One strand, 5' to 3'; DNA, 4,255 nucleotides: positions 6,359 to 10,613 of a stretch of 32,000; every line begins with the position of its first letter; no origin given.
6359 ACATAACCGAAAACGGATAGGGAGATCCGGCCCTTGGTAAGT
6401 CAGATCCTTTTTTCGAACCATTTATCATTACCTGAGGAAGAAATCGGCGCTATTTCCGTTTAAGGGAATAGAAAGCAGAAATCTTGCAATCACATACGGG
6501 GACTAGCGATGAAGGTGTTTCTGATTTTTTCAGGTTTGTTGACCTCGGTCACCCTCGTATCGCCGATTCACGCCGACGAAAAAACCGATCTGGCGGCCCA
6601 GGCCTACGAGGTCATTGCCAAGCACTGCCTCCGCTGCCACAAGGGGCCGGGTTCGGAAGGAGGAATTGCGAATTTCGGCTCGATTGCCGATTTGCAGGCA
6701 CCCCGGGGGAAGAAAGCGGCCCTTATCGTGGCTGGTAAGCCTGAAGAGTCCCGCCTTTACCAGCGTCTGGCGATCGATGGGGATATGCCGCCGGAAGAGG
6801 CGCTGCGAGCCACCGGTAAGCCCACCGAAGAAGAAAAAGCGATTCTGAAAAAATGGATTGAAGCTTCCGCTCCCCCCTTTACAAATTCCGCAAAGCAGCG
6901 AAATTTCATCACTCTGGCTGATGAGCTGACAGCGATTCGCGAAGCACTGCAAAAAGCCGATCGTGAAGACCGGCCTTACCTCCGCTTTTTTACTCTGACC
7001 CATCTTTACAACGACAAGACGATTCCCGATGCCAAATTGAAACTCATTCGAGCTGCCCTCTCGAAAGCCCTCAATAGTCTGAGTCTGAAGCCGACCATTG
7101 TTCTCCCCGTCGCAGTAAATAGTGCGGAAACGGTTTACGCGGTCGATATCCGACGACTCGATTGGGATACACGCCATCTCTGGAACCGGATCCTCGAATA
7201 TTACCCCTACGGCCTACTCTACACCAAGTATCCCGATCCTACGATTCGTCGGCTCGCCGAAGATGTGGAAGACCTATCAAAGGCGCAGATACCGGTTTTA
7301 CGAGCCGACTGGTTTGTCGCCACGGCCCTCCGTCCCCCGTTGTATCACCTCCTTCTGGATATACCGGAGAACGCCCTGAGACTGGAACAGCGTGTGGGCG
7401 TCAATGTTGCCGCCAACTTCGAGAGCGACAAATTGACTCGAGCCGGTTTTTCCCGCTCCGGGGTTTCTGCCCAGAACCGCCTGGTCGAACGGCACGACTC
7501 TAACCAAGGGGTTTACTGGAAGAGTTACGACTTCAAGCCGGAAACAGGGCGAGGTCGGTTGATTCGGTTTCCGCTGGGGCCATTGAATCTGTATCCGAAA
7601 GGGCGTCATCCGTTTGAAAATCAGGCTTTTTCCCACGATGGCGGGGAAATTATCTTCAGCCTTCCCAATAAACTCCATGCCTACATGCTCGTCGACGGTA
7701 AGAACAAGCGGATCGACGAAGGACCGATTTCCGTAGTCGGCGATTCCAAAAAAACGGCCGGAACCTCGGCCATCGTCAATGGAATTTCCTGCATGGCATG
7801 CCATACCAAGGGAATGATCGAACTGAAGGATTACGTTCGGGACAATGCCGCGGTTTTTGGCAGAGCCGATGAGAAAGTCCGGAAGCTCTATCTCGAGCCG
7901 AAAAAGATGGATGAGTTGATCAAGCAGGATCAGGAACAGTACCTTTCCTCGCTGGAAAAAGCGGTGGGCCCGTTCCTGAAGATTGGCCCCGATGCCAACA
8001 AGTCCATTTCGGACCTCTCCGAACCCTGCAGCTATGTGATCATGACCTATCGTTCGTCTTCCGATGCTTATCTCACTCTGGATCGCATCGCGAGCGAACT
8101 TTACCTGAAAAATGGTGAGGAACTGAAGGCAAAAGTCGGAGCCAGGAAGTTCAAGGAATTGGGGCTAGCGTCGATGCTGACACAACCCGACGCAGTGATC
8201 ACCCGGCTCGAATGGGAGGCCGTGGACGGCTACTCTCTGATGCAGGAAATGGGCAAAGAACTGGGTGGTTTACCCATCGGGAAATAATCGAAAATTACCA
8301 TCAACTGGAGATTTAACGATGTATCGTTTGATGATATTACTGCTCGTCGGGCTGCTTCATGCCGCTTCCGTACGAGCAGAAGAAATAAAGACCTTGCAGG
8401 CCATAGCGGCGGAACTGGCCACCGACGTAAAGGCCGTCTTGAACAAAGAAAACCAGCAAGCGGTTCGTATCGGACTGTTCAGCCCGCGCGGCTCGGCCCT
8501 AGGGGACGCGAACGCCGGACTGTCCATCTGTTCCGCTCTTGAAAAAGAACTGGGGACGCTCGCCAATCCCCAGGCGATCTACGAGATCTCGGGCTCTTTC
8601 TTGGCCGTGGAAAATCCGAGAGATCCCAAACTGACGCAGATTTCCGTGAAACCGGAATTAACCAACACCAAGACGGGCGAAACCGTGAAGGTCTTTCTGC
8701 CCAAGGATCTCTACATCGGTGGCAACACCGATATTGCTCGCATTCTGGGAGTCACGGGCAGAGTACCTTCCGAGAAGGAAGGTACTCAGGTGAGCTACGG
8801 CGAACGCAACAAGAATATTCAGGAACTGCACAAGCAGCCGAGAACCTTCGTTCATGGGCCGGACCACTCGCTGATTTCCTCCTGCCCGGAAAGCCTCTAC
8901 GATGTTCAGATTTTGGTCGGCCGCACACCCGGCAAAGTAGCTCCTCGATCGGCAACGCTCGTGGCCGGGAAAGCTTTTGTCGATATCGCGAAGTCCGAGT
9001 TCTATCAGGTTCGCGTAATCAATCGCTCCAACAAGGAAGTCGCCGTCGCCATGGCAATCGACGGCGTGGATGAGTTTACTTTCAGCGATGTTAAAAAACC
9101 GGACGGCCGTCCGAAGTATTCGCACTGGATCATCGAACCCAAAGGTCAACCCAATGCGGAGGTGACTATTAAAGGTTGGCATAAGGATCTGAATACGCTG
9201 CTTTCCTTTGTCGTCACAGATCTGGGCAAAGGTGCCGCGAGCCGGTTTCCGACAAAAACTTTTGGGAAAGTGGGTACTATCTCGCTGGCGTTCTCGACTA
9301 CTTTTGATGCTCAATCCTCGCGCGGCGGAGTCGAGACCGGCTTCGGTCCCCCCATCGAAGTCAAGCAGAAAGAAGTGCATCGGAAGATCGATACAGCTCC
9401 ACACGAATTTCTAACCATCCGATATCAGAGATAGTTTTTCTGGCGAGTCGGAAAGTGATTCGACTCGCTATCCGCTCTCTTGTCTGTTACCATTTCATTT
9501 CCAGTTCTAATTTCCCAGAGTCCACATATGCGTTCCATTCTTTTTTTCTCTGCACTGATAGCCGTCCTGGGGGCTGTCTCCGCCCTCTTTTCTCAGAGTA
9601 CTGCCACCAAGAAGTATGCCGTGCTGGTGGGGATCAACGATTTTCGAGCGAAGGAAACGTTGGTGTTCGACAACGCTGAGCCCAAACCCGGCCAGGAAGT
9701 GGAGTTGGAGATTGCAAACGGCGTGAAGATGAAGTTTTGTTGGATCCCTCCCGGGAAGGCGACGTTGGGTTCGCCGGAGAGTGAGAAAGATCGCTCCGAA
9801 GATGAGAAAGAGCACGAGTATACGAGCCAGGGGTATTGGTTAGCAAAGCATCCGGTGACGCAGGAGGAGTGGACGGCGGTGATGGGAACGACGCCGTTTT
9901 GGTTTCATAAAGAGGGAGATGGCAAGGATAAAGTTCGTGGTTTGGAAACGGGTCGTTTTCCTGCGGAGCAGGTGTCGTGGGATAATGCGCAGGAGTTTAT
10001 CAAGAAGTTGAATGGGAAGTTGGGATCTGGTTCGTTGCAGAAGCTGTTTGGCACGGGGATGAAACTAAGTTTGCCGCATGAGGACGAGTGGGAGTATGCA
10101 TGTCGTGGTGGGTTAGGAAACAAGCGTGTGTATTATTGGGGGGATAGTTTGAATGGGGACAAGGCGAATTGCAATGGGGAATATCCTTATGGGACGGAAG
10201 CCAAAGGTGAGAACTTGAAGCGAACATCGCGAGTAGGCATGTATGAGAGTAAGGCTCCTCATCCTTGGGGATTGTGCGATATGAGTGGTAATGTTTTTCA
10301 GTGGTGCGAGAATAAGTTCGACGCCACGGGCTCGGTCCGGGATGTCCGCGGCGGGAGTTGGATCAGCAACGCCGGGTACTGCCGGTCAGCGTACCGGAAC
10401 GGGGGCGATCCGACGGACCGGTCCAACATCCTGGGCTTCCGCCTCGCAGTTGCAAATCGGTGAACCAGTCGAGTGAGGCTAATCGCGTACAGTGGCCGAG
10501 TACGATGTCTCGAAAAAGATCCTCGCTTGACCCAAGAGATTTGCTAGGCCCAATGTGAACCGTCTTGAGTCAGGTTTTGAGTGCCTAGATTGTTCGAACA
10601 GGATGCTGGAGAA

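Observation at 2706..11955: Inverted 1.3-kb duplication of a two-gene secreted-protein cassette brackets a 6.6-kb ECF sigma / cytochrome-like / FGE-fold block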

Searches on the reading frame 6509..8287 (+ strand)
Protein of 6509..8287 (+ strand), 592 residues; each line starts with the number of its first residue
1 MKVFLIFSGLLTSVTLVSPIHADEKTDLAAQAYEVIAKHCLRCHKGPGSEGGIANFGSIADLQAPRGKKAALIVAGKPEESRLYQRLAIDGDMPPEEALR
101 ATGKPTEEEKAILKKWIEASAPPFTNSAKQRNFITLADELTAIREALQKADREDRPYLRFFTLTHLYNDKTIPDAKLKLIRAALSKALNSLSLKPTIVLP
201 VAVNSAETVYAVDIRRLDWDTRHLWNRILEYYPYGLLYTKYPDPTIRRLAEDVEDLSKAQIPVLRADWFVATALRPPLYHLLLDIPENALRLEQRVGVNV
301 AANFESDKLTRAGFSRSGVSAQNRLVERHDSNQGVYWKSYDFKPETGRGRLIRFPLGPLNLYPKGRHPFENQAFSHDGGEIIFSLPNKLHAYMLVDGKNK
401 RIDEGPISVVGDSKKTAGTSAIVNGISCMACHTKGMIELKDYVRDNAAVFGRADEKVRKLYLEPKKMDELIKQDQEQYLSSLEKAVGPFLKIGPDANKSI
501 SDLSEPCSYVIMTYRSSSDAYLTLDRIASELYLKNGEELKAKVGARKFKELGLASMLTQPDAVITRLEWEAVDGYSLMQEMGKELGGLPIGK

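Call 6: search_protein_families(library=pfam, proteins=[window:6509-8287:+], max_evalue=0.01)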
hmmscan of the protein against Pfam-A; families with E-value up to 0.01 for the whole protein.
window:6509-8287:+ (592 aa): 2 families
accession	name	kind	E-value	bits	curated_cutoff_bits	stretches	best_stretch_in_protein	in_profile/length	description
PF13442.11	Cytochrome_CBB3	-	0.00011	22.8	27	0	29-63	3-28/68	Cytochrome C oxidase, cbb3-type, subunit III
PF07635.16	PSCyt1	-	0.00027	21.9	22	1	40-97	1-59/59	Planctomycete cytochrome C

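Call 7: find_encoding_contigs(protein=window:6509-8284:+, flank=10000, max_places=10)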
Protein window:6509-8284:+ (592 aa): no gene with exactly this product is on record in the collection.

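Call 8: search_protein_families(library=ncbifam, proteins=[window:6509-8287:+], max_evalue=0.01)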
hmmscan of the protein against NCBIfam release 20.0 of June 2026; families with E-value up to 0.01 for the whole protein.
window:6509-8287:+ (592 aa): 0 families

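Call 46: find_homologous_proteins(query=window:6509-8284:+, max_evalue=0.00001)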
Query window:6509-8284:+ (592 aa): 2368 proteins with E <= 0.00001 among 8000 candidates; the best 120 are listed.
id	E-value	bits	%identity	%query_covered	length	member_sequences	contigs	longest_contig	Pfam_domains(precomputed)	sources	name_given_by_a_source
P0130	0.0e+0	1229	91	100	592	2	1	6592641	-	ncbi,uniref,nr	ncbi:hypothetical protein KIH39_08200 [Telmatocola sphagniphila]|uniref:Cytochrome C Planctomycete-t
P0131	1.2e-187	643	52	99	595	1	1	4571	PF07635.17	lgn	-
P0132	1.2e-186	640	50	99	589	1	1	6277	PF07635.17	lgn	-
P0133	1.7e-185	636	51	99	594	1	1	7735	PF07635.17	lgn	-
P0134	9.9e-183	627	50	100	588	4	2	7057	-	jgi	jgi:serine/threonine-protein kinase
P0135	1.5e-182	626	51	96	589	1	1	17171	PF13442.12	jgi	jgi:serine/threonine-protein kinase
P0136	1.4e-181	623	51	100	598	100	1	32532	PF07635.17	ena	-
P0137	1.5e-180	619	51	96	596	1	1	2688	-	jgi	jgi:serine/threonine-protein kinase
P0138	1.5e-180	619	51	94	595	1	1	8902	-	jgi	jgi:serine/threonine-protein kinase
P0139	3.9e-180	618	51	98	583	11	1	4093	PF07635.17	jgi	jgi:serine/threonine-protein kinase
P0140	2.5e-179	615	53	93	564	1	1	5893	PF07635.17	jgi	jgi:serine/threonine-protein kinase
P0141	8.9e-179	614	51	99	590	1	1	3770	PF07635.17,PF13442.12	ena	-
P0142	1.7e-178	613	50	96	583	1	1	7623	PF07635.17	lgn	-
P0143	9.2e-178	610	50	99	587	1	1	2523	-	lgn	-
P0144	2.1e-177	609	51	95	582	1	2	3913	-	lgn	-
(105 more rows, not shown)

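Call 47: find_encoding_contigs(protein=P0130, flank=10000, max_places=6)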
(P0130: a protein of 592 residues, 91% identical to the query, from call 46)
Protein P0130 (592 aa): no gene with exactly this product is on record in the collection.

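Call 53: search_protein_families(library=padloc, proteins=[window:6509-8287:+], max_evalue=0.001)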
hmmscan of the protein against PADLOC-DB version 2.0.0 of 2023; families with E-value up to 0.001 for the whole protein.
window:6509-8287:+ (592 aa): 0 families

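Call 54: search_solved_structures(query=window:6509-8284:+, max_evalue=1)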
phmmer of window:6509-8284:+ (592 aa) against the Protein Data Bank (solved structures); distinct sequences matched with E-value up to 1: 0.

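Call 65: predict_structure(alignment_id=A2)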
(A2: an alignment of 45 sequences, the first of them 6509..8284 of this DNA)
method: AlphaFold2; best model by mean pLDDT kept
length: 592 residues; sequences in the alignment: 45
mean_pLDDT: 88.7   pTM: 0.85
mean pLDDT of the five models: 88.7, 87.8, 87.1, 86.8, 86.1
residues with pLDDT >= 90: 392; 70-90: 142; 50-70: 43; < 50: 15
segments of 3 or more residues with pLDDT < 50: 12-22
pLDDT, mean of each block of 10 residues (from residue 1): 51 44 74 85 70 77 82 92 90 75 83 94 74 96 99 98 96 88 98 97 97 97 94 95 98 97 97 96 97 97 96 71 85 94 86 92 93 93 97 94 75 77 88 83 93 97 94 95 97 90 89 77 94 96 97 92 90 92 95 61
secondary structure, 60 per line:
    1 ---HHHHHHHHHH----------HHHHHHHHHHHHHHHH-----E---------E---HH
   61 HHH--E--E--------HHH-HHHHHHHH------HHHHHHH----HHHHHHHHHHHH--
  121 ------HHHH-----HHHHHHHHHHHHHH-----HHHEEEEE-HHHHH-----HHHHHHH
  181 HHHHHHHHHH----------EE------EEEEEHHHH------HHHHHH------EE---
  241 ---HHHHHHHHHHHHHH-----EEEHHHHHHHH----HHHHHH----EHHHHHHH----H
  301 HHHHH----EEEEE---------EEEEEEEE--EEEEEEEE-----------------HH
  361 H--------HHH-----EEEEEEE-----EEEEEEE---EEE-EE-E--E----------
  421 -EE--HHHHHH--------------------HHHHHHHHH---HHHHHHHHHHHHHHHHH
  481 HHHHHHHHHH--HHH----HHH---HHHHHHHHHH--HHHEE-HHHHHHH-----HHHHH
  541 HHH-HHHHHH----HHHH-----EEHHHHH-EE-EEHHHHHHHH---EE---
elements in order: H4-13 H24-39 H59-63 H82-89 H96-102 H107-118 H127-130 H136-149 E158-162 H164-168 H174-190 E209-213 H214-217 H224-229 H244-257 E263-265 H266-273 H278-283 H289-295 H300-305 E310-314 E324-331 E334-341 E378-384 E390-396 E400-402 H426-431 H452-460 H464-490 H506-515 H524-530 H536-543 H545-550 H555-558 H566-570 H577-584

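Call 68: fold_search(model_id=the predicted structure, library=pdb)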
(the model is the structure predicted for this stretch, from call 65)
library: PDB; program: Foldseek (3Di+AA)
matches with E <= 10: 48; with E <= 0.001: 0
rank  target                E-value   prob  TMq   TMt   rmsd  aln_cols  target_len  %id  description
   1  4qu4                  1.3e+00  0.01  0.08  0.06  22.2       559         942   12  Improved refinement of the Mtr4 apo crystal structure (released 2014-12-03)
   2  3ihy_D                1.8e+00  0.02  0.10  0.11  20.4       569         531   10  Human PIK3C3 crystal structure (released 2009-10-13)
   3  3ut3_A                1.9e+00  0.02  0.09  0.12  17.9       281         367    7  A novel PAI-I inhibitor and its structural mechanism (released 2013-02-06)
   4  6w17_D                2.6e+00  0.04  0.07  0.13  16.8       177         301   14  Structure of Dip1-activated Arp2/3 complex with nucleated actin filament (released 2020-08-12)
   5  9r9b_A                2.6e+00  0.01  0.06  0.06  24.0       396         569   11  Crystal structure of clathrin heavy chain in complex with a peptidomimetic inhibitor of the TACC3 interaction (released 2026-04-08)
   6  6ykg                  3.2e+00  0.01  0.11  0.11  25.0       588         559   12  Structure-based exploration of selectivity for ATM inhibitors in Huntingtons disease (released 2021-04-14)
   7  6r5w_C                3.4e+00  0.02  0.06  0.15  22.5       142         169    9  Crystal structure of the receptor binding protein (gp15) of Listeria phage PSA (released 2019-10-30)
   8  1db2_B                4.1e+00  0.02  0.08  0.12  20.6       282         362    8  CRYSTAL STRUCTURE OF NATIVE PLASMINOGEN ACTIVATOR INHIBITOR-1 (released 1999-11-10)
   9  1db2_A                4.1e+00  0.01  0.08  0.11  19.6       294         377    8  CRYSTAL STRUCTURE OF NATIVE PLASMINOGEN ACTIVATOR INHIBITOR-1 (released 1999-11-10)
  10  6r5w_A                4.3e+00  0.02  0.06  0.14  22.7       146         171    9  Crystal structure of the receptor binding protein (gp15) of Listeria phage PSA (released 2019-10-30)
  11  4c8s_B                4.3e+00  0.02  0.09  0.11  22.2       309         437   11  Crystal structure of the C-terminal region of yeast Ctf4 (released 2014-04-30)
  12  4ueq_Q                4.3e+00  0.01  0.08  0.09  25.7       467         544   10  Structure of the V74C large subunit mutant of D. fructosovorans NiFe- hydrogenase (released 2015-03-25)
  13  7elh_A                4.7e+00  0.02  0.04  0.04  18.1        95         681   10  In situ structure of transcriptional enzyme complex and capsid shell protein of mammalian reovirus at initiation state (released 2021-10-20)
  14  7rsj                  4.7e+00  0.01  0.09  0.09  23.3       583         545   14  Structure of the VPS34 kinase domain with compound 14 (released 2021-11-24)
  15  1xi4_A                4.9e+00  0.01  0.07  0.03  19.6       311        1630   12  Clathrin D6 Coat (released 2004-11-02)
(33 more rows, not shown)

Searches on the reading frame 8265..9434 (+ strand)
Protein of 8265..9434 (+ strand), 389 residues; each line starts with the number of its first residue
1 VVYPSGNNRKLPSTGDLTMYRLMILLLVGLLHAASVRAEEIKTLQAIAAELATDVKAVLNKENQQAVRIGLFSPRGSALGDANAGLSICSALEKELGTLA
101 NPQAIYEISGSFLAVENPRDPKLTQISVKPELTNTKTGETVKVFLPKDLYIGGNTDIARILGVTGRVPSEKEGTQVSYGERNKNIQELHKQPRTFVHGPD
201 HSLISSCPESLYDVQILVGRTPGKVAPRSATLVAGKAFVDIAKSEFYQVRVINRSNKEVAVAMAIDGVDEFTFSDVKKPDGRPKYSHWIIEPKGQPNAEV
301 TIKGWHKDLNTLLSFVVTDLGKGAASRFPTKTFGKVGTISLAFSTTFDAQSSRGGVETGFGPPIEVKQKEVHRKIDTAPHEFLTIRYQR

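Call 6: search_protein_families(library=pfam, proteins=[window:8265-9434:+], max_evalue=0.01)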
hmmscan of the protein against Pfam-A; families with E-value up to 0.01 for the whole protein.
window:8265-9434:+ (389 aa): 0 families

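Call 8: search_protein_families(library=ncbifam, proteins=[window:8265-9434:+], max_evalue=0.01)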
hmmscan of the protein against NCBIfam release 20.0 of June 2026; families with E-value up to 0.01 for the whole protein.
window:8265-9434:+ (389 aa): 0 families

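Call 53: search_protein_families(library=padloc, proteins=[window:8265-9434:+], max_evalue=0.001)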
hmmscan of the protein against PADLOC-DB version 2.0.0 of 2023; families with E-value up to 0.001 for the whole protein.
window:8265-9434:+ (389 aa): 0 families

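Call 55: search_solved_structures(query=window:8265-9431:+, max_evalue=1)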
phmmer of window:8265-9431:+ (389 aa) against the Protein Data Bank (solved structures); distinct sequences matched with E-value up to 1: 3.
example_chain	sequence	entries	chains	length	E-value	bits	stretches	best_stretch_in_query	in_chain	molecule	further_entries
2zkn_A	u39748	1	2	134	0.077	15.2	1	160-268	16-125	Galectin-1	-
1tyt_A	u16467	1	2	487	0.95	11.6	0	196-263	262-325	TRYPANOTHIONE REDUCTASE, OXIDIZED FORM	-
1typ_A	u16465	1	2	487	0.95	11.6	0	196-263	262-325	TRYPANOTHIONE REDUCTASE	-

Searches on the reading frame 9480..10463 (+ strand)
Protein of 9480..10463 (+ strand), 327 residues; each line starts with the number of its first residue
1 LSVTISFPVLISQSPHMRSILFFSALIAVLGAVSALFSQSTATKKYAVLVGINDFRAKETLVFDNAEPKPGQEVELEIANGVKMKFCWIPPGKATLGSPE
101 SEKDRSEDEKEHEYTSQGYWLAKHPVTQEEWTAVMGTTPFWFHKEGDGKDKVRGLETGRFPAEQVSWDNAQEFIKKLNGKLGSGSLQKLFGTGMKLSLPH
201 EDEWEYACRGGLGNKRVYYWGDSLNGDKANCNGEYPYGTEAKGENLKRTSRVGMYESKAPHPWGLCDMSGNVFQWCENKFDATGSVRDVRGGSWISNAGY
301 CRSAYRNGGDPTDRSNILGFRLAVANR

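Call 6: search_protein_families(library=pfam, proteins=[window:9480-10463:+], max_evalue=0.01)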
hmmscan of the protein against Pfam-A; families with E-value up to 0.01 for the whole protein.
window:9480-10463:+ (327 aa): 1 family
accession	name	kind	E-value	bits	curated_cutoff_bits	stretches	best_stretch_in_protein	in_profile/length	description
PF03781.23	FGE-sulfatase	-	3e-38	132.4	23.3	1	87-323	6-254/255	Sulfatase-modifying factor enzyme 1-like domain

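Call 8: search_protein_families(library=ncbifam, proteins=[window:9480-10463:+], max_evalue=0.01)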
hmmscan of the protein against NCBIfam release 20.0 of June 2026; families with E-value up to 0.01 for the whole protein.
window:9480-10463:+ (327 aa): 6 families
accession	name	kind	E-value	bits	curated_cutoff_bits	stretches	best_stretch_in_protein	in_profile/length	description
TIGR03525.2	GldK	equivalog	5.6e-16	58.9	350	1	160-283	220-341/408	T9SS ring complex lipoprotein PorK/GldK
TIGR03440.2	egtB_TIGR03440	equivalog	2e-12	47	360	1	197-323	294-413/413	ergothioneine biosynthesis protein EgtB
NF051459.1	pyoverdine_PvdO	equivalog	6.7e-12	45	500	1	88-323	38-277/280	dihydropyoverdine dehydrogenase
NF041186.1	SenA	equivalog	8.3e-06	25.4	420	1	195-323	289-381/382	selenoneine synthase SenA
TIGR04373.1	egtB_X_signatur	signature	0.0038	17.3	71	1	285-322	11-48/50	EgtB-related enzyme signature domain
TIGR03524.1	GldJ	equivalog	0.0099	14.6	458.2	0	256-277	341-362/559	gliding motility lipoprotein GldJ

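Call 53: search_protein_families(library=padloc, proteins=[window:9480-10463:+], max_evalue=0.001)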
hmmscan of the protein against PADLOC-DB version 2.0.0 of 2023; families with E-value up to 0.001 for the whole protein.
window:9480-10463:+ (327 aa): 0 families
